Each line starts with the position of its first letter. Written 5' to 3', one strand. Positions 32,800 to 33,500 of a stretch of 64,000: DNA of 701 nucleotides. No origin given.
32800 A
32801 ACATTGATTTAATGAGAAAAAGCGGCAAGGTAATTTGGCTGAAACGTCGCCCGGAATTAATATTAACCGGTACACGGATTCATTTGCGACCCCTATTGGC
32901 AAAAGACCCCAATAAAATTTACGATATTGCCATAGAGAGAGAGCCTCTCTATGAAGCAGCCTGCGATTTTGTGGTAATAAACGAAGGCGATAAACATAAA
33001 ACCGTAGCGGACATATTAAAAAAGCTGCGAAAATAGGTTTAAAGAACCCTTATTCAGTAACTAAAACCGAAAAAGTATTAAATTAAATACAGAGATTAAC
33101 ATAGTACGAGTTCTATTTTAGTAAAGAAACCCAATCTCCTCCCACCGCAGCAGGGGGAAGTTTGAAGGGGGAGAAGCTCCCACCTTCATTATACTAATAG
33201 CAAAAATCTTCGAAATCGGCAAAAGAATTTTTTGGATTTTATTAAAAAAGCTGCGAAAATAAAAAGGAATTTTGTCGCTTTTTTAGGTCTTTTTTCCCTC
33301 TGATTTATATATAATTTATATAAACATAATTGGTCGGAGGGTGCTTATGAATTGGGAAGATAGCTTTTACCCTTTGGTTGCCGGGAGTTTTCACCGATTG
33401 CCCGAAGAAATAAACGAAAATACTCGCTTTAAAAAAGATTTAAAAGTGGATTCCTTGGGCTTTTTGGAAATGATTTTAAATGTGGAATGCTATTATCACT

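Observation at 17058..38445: A family of ~120 bp imperfect-palindromic interspersed repeats: at least 7 copies in 64 kb, all in one orientation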

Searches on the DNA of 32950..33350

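Call 70: search_rna_families(source=window, start=32950, end=33350, threshold=evalue, max_evalue=1)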
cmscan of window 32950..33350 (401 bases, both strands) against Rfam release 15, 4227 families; matches with E-value up to 1: 1.
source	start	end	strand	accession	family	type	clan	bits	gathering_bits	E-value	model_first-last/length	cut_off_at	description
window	33025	33143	-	RF01471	rliB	Gene; sRNA;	-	19.4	40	0.087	1-360/360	no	Listeria sRNA rliB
